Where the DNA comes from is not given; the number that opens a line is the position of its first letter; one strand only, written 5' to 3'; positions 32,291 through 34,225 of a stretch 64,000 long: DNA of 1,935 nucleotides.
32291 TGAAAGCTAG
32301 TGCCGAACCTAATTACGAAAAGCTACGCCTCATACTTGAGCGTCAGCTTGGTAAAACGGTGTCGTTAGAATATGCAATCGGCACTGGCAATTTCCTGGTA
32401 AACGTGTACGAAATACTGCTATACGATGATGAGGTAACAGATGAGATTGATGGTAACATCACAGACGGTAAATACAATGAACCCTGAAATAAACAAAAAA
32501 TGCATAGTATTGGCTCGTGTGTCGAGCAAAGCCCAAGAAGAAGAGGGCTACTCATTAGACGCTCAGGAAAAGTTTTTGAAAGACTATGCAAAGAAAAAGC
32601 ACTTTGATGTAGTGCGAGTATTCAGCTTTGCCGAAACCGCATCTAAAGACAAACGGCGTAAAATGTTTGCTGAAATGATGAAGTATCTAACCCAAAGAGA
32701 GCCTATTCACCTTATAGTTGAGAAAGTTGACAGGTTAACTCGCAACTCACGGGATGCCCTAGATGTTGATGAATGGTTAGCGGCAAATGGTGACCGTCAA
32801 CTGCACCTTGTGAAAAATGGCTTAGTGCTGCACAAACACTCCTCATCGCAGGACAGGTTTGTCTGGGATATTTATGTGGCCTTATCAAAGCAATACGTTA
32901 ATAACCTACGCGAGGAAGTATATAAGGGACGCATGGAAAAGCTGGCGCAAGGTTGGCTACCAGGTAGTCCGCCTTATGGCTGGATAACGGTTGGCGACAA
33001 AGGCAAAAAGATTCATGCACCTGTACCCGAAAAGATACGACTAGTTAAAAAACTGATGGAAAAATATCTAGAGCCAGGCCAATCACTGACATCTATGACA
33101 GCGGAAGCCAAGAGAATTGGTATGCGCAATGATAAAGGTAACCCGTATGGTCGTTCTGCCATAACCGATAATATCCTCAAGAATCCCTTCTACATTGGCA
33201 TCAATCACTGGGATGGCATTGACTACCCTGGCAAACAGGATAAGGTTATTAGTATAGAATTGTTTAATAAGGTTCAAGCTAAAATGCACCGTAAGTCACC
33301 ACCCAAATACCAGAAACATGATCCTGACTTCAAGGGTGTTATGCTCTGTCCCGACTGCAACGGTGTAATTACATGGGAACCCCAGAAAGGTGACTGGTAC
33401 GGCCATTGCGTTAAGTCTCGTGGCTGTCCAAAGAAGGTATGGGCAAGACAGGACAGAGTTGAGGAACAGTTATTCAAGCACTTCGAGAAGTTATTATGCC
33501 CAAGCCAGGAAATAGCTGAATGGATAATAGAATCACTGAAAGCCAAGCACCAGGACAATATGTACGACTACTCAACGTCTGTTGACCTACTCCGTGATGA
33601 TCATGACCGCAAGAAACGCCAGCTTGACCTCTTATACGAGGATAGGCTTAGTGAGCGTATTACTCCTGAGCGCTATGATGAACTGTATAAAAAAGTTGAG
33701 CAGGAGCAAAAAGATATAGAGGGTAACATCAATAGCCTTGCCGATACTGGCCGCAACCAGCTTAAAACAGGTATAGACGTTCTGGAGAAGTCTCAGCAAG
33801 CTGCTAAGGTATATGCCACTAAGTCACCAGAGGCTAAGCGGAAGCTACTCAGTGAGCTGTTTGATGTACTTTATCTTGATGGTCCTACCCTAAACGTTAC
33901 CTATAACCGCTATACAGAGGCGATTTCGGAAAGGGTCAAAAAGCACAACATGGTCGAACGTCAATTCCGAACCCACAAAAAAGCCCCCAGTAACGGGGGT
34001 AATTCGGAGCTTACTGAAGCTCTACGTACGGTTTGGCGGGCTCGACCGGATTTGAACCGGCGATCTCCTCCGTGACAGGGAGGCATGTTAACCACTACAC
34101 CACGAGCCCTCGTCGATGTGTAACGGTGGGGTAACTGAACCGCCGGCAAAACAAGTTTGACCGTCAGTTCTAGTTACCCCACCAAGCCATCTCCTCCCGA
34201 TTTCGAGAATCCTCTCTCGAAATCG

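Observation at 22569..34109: About 11.5-kb integrative element at tRNA-Asp with a large serine recombinase reading into the tRNA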

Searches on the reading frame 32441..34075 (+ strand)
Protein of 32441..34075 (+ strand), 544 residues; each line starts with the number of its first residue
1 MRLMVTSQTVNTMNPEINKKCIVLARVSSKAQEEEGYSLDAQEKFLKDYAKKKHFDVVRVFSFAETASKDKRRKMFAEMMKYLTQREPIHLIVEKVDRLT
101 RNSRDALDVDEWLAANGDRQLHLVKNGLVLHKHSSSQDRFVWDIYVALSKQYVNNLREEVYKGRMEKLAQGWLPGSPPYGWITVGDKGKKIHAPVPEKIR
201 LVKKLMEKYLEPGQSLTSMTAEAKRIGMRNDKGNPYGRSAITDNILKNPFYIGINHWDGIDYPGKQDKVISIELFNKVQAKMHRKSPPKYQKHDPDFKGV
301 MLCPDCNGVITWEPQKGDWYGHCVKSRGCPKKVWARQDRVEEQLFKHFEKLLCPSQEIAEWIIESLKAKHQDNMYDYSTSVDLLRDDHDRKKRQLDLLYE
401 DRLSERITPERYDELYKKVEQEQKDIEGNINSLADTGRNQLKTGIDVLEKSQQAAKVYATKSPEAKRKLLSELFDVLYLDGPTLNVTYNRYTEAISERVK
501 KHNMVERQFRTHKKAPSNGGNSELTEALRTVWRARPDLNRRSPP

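Call 10: search_protein_families(library=pfam, proteins=[window:32441-34075:+], max_evalue=0.01)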
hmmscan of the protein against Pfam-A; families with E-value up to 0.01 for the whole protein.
window:32441-34075:+ (544 aa): 2 families
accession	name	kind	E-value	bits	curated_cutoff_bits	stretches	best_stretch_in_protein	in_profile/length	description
PF00239.26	Resolvase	-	3.2e-18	66.7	23.3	1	22-171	2-143/145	Resolvase, N terminal domain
PF07508.19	Recombinase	-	2e-10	41.3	21.1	1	196-284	1-101/102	Recombinase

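Call 13: find_encoding_contigs(protein=window:32441-34075:+, flank=10000, max_places=10)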
Protein window:32441-34075:+ (544 aa): no gene with exactly this product is on record in the collection.

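Call 15: find_encoding_contigs(protein=window:32477-34075:+, flank=10000, max_places=10)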
Protein window:32477-34075:+ (532 aa): no gene with exactly this product is on record in the collection.

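Call 17: find_homologous_proteins(query=window:32477-34075:+, max_evalue=0.00001)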
Query window:32477-34075:+ (532 aa): 893 proteins with E <= 0.00001 among 8000 candidates; the best 120 are listed.
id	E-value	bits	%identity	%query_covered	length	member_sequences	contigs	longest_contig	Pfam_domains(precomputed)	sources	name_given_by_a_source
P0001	4.4e-281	951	78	99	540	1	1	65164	PF07508.20,PF00239.27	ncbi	-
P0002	3.1e-235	800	66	99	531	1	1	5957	PF07508.20,PF00239.27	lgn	-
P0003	7.4e-234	796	65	98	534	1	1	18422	PF07508.20,PF00239.27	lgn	-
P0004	9.4e-231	785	65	99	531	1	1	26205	PF07508.20,PF00239.27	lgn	-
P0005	6.2e-230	783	64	99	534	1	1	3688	PF07508.20,PF00239.27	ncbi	-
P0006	6.4e-230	783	63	100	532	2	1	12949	PF07508.20,PF00239.27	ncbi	-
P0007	4.0e-229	780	63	100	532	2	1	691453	PF07508.20,PF00239.27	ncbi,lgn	-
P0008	8.5e-227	772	63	99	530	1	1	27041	PF07508.20,PF00239.27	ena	-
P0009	4.9e-226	770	63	100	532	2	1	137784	PF07508.20,PF00239.27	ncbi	-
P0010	1.7e-222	758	62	100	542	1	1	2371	PF28025.1,PF07508.20,PF00239.27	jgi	jgi:site-specific DNA recombinase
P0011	4.3e-222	757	62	99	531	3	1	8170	PF07508.20,PF00239.27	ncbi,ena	-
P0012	2.6e-221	754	62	100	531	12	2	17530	PF07508.20,PF00239.27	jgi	jgi:site-specific DNA recombinase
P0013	2.8e-221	754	63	97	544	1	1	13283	PF07508.20,PF00239.27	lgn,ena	-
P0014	7.4e-221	753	62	99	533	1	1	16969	PF07508.20,PF00239.27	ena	-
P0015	2.1e-219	748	62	100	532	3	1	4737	PF07508.20,PF00239.27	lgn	-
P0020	1.6e-215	735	61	97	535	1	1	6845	PF07508.20,PF00239.27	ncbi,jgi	jgi:DNA invertase Pin-like site-specific DNA recombinase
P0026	2.3e-202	692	59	98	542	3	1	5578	PF07508.20,PF00239.27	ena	-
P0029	4.8e-158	545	48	99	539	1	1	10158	PF07508.20,PF00239.27,PF13408.13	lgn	-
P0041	1.8e-140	487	45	99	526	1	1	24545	PF07508.20,PF00239.27,PF13408.13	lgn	-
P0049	1.5e-136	474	44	90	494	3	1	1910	PF07508.20,PF00239.27,PF13408.13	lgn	-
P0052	1.3e-135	471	45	91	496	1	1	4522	PF07508.20,PF00239.27,PF13408.13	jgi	jgi:site-specific DNA recombinase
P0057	4.2e-135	470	45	90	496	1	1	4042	PF07508.20,PF00239.27,PF13408.13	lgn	-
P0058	4.2e-135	470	44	91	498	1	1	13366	PF07508.20,PF00239.27,PF13408.13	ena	-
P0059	4.9e-135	469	43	91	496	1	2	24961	PF07508.20,PF00239.27,PF13408.13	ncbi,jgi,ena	ncbi:MAG TPA: recombinase family protein [Candidatus Saccharimonadales bacterium]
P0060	4.9e-135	469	45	90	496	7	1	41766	PF07508.20,PF00239.27,PF13408.13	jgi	jgi:site-specific DNA recombinase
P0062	9.7e-135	468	44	92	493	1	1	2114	PF07508.20,PF00239.27,PF13408.13,PF25505.2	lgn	-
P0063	1.3e-134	468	45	91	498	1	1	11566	PF07508.20,PF00239.27,PF13408.13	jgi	jgi:site-specific DNA recombinase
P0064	2.1e-134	467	43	90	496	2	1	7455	PF07508.20,PF00239.27,PF13408.13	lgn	-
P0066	2.6e-134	467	45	91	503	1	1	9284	PF07508.20,PF00239.27,PF13408.13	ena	-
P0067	4.1e-134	466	43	93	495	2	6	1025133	PF07508.20,PF00239.27,PF13408.13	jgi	jgi:site-specific DNA recombinase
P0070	8.2e-134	465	43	91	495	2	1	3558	PF07508.20,PF00239.27,PF13408.13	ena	-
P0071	9.0e-134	465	43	91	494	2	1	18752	PF07508.20,PF00239.27,PF13408.13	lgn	-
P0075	2.6e-133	464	44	92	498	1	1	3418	PF07508.20,PF00239.27,PF13408.13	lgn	-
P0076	5.6e-133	463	43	91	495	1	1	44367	PF07508.20,PF00239.27,PF13408.13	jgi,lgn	jgi:site-specific DNA recombinase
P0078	7.8e-133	462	42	91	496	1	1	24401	PF07508.20,PF00239.27,PF13408.13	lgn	-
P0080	9.7e-133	462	44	90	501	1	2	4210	PF07508.20,PF00239.27,PF13408.13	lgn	-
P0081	9.9e-133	462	43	98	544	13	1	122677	PF07508.20,PF00239.27,PF13408.13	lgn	-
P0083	1.5e-132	461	44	90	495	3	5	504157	PF07508.20,PF00239.27,PF13408.13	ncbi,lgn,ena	-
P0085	2.8e-132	460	45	90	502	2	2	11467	PF07508.20,PF00239.27,PF13408.13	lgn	-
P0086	3.9e-132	460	44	90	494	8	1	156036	PF07508.20,PF00239.27,PF13408.13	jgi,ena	-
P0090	8.1e-132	459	42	91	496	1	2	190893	PF07508.20,PF00239.27,PF13408.13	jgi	jgi:site-specific DNA recombinase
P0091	8.1e-132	459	43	92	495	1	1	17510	PF07508.20,PF00239.27,PF13408.13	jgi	jgi:site-specific DNA recombinase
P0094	1.8e-131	458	43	91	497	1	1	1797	PF07508.20,PF00239.27,PF13408.13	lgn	-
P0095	2.5e-131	457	43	90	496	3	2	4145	PF07508.20,PF00239.27,PF13408.13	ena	-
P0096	2.7e-131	457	41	98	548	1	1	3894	PF07508.20,PF00239.27,PF13408.13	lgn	-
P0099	4.9e-131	456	42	92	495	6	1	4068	PF07508.20,PF00239.27,PF13408.13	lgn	-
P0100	5.0e-131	456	43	93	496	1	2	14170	PF07508.20,PF00239.27,PF13408.13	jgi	jgi:site-specific DNA recombinase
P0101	5.4e-131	456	43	91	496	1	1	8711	PF07508.20,PF00239.27,PF13408.13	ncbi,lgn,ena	-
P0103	7.5e-131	456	42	92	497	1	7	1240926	PF07508.20,PF00239.27,PF13408.13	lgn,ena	-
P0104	8.7e-131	455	42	92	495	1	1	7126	PF07508.20,PF00239.27,PF13408.13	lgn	-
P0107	1.5e-130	455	43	92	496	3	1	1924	PF07508.20,PF00239.27,PF13408.13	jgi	jgi:site-specific DNA recombinase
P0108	2.0e-130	454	45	91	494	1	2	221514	PF07508.20,PF00239.27,PF13408.13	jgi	jgi:site-specific DNA recombinase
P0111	4.3e-130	453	43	91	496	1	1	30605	PF07508.20,PF00239.27,PF13408.13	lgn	-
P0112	4.6e-130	453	40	99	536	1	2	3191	PF07508.20,PF00239.27,PF13408.13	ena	-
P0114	1.1e-129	452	42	92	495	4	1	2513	PF07508.20,PF00239.27,PF13408.13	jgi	jgi:site-specific DNA recombinase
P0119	1.3e-129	452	42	92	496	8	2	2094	PF07508.20,PF00239.27,PF13408.13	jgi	-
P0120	1.9e-129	451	43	90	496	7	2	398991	PF07508.20,PF00239.27,PF13408.13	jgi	jgi:site-specific DNA recombinase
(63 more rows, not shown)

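Call 18: find_encoding_contigs(protein=P0001, flank=10000, max_places=4)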
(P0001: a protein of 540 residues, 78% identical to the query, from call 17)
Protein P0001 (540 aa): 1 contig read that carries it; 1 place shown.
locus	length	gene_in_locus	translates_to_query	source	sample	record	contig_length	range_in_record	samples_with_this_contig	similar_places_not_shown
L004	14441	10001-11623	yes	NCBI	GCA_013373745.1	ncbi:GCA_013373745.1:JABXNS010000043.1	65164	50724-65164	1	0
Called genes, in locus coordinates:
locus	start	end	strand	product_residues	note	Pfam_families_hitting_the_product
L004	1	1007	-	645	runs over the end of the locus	PF01326:PPDK_N, PF00391:PEP-utilizers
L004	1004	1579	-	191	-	PF01966:HD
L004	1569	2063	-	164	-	-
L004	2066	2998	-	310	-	PF00389:2-Hacid_dh, PF02826:2-Hacid_dh_C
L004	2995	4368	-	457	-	PF00171:Aldedh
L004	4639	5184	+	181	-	-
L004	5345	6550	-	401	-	PF09136:Glucodextran_B (weak)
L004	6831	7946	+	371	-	-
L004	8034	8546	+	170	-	-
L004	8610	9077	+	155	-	PF00239:Resolvase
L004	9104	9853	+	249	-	PF01555:N6_N4_Mtase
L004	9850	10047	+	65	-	-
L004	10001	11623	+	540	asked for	PF00239:Resolvase, PF07508:Recombinase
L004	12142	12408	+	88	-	-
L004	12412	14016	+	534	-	-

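Call 19: find_encoding_contigs(protein=P0007, flank=10000, max_places=4)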
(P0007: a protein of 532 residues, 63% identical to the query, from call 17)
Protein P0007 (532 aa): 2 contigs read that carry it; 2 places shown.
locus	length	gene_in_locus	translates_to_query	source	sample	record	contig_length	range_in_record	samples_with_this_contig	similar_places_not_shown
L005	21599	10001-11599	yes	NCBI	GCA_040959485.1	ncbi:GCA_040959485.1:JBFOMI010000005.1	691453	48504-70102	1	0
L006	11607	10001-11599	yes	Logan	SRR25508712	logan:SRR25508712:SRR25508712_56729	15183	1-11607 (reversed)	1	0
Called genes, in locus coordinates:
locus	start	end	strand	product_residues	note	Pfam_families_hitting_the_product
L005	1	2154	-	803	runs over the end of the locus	PF00754:F5_F8_type_C, PF22633:F5_F8_type_C_2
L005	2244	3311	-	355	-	PF01828:Peptidase_A4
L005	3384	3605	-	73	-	-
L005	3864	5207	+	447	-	-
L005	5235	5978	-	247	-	PF22289:DmmA-like_C (weak)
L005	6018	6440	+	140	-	-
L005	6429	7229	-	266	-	PF00188:CAP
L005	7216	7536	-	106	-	-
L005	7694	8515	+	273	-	-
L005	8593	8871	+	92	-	-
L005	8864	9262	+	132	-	-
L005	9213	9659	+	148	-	-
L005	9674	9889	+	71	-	-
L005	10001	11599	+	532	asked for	PF00239:Resolvase, PF07508:Recombinase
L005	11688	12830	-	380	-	PF13623:SurA_N_2 (weak), PF13624:SurA_N_3, PF13616:Rotamase_3, PF13145:Rotamase_2 (weak), PF00639:Rotamase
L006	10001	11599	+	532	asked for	PF00239:Resolvase, PF07508:Recombinase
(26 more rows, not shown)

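Call 26: find_related_loci(query=window:32477-34075:+, collection=viral_contigs, flank=10000)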
Query window:32477-34075:+ (532 aa) in viral_contigs; peptide patterns used: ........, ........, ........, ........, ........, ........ (x = any residue, [..] = any of these).
1 stretches matched a pattern, but none encodes a relative of the query by tblastn (E <= 1e-3).

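Call 31: find_encoding_contigs(protein=P0026, flank=10000, max_places=4)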
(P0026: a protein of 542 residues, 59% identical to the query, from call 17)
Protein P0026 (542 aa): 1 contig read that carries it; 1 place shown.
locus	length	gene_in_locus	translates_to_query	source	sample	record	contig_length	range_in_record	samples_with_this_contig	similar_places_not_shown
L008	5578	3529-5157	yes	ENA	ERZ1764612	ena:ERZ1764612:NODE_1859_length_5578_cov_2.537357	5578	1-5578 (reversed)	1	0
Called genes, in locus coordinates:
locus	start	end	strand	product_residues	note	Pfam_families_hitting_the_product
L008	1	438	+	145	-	?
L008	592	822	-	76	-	-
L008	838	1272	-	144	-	-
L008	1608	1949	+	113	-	-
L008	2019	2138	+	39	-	-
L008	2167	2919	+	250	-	-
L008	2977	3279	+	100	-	-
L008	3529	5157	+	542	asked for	PF00239:Resolvase, PF07508:Recombinase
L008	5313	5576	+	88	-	?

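Call 32: find_encoding_contigs(protein=P0020, flank=10000, max_places=4)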
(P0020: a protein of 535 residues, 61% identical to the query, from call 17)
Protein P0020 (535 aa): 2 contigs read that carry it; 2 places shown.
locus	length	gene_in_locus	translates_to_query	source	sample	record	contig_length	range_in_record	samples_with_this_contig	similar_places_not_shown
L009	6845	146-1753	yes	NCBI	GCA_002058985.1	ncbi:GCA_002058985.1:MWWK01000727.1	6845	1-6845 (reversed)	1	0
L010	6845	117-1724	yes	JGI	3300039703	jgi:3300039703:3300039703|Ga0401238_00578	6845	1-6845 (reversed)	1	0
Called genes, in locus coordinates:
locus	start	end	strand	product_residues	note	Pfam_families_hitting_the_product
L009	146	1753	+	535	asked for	PF00239:Resolvase, PF07508:Recombinase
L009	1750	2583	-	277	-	-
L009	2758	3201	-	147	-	-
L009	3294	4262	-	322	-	PF00188:CAP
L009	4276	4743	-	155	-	PF07501:G5 (weak), PF12587:DUF3761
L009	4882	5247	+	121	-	PF18932:DUF5681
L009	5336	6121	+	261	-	-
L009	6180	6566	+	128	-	-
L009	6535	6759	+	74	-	-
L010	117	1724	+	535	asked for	PF00239:Resolvase, PF07508:Recombinase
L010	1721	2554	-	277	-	-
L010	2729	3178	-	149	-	-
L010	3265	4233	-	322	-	PF00188:CAP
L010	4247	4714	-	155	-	PF07501:G5 (weak), PF12587:DUF3761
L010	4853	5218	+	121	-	PF18932:DUF5681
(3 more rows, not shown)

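Call 42: search_protein_families(library=phrogs, proteins=[window:32477-34075:+], max_evalue=0.01)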
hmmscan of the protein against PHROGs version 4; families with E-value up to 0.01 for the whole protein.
window:32477-34075:+ (532 aa): 3 families
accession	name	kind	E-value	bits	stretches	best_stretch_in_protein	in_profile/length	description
phrog_95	-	integration and excision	7.9e-62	210.7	1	6-474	87-562/651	integrase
phrog_125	-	DNA, RNA and nucleotide metabolism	2e-14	54.7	1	5-166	18-161/254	DNA invertase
phrog_6620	-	integration and excision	3.6e-06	27.7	1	6-95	55-139/201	transposase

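Call 54: find_related_loci(query=A1, collection=metagenome_contigs, flank=10000)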
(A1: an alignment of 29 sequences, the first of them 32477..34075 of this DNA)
Query A1 (532 aa) in metagenome_contigs; peptide patterns used: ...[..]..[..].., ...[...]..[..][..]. (x = any residue, [..] = any of these).
600 stretches matched a pattern (row limit reached: there are more); 306 encode a relative of the query (tblastn E <= 1e-3); the best 80 are kept; 80 distinct loci.
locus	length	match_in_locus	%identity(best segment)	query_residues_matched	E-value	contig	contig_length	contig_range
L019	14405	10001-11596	78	1-532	0e+0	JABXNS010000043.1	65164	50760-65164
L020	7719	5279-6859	61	6-532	0e+0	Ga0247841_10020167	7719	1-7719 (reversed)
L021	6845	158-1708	61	6-522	0e+0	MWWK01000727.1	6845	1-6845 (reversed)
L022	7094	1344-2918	58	8-532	0e+0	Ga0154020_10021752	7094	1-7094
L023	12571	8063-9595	46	9-520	2e-154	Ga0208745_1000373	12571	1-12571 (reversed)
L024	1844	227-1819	44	8-531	2e-154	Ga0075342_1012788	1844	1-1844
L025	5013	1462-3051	42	9-531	2e-144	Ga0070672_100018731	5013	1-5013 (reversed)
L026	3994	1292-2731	44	10-487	3e-144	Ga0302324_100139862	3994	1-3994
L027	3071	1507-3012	43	10-507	3e-146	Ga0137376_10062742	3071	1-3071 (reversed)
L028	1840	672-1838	52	9-398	3e-150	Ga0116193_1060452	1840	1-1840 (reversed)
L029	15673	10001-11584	42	9-529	1e-138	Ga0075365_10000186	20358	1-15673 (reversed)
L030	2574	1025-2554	41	2-507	8e-147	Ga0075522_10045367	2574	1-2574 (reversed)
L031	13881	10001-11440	45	9-488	9e-138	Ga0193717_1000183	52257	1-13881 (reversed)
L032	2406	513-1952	44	10-489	6e-144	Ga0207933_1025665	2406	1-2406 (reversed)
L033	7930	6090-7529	43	8-487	1e-135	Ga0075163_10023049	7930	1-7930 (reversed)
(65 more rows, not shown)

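Call 62: search_protein_families(library=ncbifam, proteins=[window:32477-34075:+], max_evalue=0.001)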
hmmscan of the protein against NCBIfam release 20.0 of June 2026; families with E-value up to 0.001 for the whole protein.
window:32477-34075:+ (532 aa): 6 families
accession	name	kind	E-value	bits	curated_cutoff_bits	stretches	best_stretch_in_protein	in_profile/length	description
NF047343.1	SCCmet_CcrB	equivalog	4.2e-25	88.4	900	1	6-296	6-307/542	cassette chromosome recombinase CcrB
NF041201.1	recomb_XisF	equivalog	2.2e-18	66.5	375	1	13-337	5-354/465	fdxN element excision recombinase XisF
NF047344.1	SCCmet_CcrA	equivalog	1.3e-12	47.6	700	1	13-299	8-276/442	cassette chromosome recombinase CcrA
NF033518.0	transpos_IS607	equivalog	4.2e-11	42.7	110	1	6-112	53-152/187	IS607 family transposase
NF047347.1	SCCmet_CcrC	equivalog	2.6e-08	32.9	900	0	326-465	355-502/558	cassette chromosome recombinase CcrC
NF049883.1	resolv_YneB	equivalog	1.4e-06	27.9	175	1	8-192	1-178/211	YneB family resolvase-like protein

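Call 78: search_solved_structures(query=window:32477-34075:+, max_evalue=0.00001)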
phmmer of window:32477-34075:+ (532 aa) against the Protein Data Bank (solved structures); distinct sequences matched with E-value up to 0.00001: 0.
